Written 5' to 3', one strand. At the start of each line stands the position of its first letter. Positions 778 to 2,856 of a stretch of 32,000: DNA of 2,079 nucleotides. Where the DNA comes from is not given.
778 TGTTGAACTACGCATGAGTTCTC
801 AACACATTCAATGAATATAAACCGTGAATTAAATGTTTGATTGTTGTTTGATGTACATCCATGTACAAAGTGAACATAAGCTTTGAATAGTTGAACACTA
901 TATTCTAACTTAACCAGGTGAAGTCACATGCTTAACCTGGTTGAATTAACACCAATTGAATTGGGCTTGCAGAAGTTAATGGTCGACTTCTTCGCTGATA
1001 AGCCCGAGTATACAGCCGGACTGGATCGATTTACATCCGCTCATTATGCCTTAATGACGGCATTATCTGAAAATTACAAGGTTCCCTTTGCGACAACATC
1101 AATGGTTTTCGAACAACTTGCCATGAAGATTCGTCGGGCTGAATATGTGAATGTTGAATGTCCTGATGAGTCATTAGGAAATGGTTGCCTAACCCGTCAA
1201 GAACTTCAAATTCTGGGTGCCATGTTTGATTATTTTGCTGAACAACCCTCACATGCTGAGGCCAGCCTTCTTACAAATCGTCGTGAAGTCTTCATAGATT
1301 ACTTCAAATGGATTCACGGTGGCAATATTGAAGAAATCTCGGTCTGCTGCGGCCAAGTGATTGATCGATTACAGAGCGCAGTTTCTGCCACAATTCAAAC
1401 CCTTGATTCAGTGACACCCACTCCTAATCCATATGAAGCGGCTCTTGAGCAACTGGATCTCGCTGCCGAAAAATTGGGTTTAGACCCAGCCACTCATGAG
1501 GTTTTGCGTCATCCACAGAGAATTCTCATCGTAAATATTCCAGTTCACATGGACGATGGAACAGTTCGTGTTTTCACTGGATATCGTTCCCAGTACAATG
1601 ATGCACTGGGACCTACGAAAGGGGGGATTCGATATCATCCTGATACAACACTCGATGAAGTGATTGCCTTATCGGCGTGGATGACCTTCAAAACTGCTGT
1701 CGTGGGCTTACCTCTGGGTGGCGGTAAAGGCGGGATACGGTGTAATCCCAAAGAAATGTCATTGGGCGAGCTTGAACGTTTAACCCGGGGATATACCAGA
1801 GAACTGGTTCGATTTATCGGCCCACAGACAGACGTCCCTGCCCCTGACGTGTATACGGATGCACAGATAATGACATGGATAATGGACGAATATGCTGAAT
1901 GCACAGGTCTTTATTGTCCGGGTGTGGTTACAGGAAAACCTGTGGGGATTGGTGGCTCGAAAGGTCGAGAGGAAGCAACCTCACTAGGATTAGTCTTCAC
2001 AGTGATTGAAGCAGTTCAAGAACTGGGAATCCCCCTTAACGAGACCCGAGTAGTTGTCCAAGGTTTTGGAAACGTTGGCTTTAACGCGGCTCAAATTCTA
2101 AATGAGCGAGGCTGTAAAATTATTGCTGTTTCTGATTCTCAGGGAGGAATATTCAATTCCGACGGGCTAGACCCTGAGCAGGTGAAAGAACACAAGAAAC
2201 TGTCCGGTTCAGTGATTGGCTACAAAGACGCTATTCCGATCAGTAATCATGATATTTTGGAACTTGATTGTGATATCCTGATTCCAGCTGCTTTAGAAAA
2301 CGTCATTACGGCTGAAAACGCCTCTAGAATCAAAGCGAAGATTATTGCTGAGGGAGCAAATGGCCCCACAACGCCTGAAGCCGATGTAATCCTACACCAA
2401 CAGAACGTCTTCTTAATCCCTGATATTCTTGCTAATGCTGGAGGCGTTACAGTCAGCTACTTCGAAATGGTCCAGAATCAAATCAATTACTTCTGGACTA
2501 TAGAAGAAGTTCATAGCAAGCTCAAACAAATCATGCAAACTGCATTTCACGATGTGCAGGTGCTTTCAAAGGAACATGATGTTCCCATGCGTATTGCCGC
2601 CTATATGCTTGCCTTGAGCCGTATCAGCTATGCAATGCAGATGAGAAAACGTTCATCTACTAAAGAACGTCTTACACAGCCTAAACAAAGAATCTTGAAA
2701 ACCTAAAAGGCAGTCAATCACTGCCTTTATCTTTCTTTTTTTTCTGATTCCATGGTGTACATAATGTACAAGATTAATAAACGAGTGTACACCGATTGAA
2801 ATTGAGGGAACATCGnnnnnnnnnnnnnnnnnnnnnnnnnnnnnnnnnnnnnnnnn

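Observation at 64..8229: Candidate undescribed regulatory-metabolic hub for amino-acid catabolism: pseudo-ATPase / extended GDH / RHH-V4R regulator / ACD-GNAT / PPase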

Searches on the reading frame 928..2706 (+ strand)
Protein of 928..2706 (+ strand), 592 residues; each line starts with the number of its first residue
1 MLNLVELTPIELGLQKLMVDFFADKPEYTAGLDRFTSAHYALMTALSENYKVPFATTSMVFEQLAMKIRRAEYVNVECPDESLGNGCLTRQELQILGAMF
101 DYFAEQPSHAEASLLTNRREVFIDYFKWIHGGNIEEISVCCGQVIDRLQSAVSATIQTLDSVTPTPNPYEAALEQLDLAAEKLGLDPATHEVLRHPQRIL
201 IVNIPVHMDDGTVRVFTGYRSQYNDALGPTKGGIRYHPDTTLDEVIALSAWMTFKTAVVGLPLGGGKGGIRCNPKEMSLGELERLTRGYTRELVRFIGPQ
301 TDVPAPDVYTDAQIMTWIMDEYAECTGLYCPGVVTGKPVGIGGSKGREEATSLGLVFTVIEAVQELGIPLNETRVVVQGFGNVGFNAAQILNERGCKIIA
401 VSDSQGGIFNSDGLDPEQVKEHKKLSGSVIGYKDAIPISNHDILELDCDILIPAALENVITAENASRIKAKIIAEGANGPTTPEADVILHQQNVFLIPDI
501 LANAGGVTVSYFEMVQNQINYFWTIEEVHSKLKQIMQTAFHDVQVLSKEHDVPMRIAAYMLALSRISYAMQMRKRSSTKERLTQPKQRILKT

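Call 3: search_protein_families(library=pfam, proteins=[window:928-2706:+], max_evalue=0.01)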
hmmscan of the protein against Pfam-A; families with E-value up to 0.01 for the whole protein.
window:928-2706:+ (592 aa): 4 families
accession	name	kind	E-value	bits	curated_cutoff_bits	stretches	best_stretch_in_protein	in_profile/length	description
PF00208.27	ELFV_dehydrog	-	2.9e-81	273.2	23.4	1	342-573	1-240/241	Glutamate/Leucine/Phenylalanine/Valine dehydrogenase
PF02812.23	ELFV_dehydrog_N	-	1.5e-57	193.3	25.3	1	196-323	1-128/129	Glu/Leu/Phe/Val dehydrogenase, dimerisation domain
PF02826.25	2-Hacid_dh_C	-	0.00047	20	25.1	1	366-405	30-69/178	D-isomer specific 2-hydroxyacid dehydrogenase, NAD binding domain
PF05088.18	Bac_GDH_CD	-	0.0087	15.1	22.8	0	464-514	398-448/497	Bacterial NAD-glutamate dehydrogenase, catalytic domain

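Call 5: search_protein_families(library=ncbifam, proteins=[window:928-2706:+], max_evalue=0.01)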
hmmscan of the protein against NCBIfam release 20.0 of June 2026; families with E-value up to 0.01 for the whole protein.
window:928-2706:+ (592 aa): 10 families
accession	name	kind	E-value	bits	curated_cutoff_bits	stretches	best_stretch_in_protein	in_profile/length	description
NF040817.1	GdhA_Arch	equivalog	2.8e-167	557.1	750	1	167-573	5-414/419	glutamate dehydrogenase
NF041398.1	GluDhGdhB_Halo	equivalog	6.1e-146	486.5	620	1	169-573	4-406/410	glutamate dehydrogenase GdhB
NF006929.0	PRK09414.1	equivalog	1e-87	295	536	1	191-570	52-439/445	NADP-specific glutamate dehydrogenase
NF010633.0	PRK14030.1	subfamily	1.1e-67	229.1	743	1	191-549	48-416/445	glutamate dehydrogenase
NF010634.0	PRK14031.1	equivalog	2.6e-65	220.6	822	1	191-545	48-411/444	NADP-specific glutamate dehydrogenase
NF035922.1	Trp_DH_ScyB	equivalog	1.5e-25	89.9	600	1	224-569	32-342/346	tryptophan dehydrogenase ScyB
NF004912.0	PRK06270.1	equivalog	2.8e-08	33.6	373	1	372-494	3-137/343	homoserine dehydrogenase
NF005002.0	PRK06392.1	equivalog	8.4e-05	21.6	296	1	372-454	3-91/329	homoserine dehydrogenase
NF047886.1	AmOxnSyBioU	equivalog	0.00011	21.4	600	1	376-444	2-71/323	(S)-8-amino-7-oxononanoate synthase BioU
NF041087.1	bile_acid_BaiCD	equivalog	0.00011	20.4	825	1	371-533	379-540/642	bile acid Fe-S flavoenzyme BaiCD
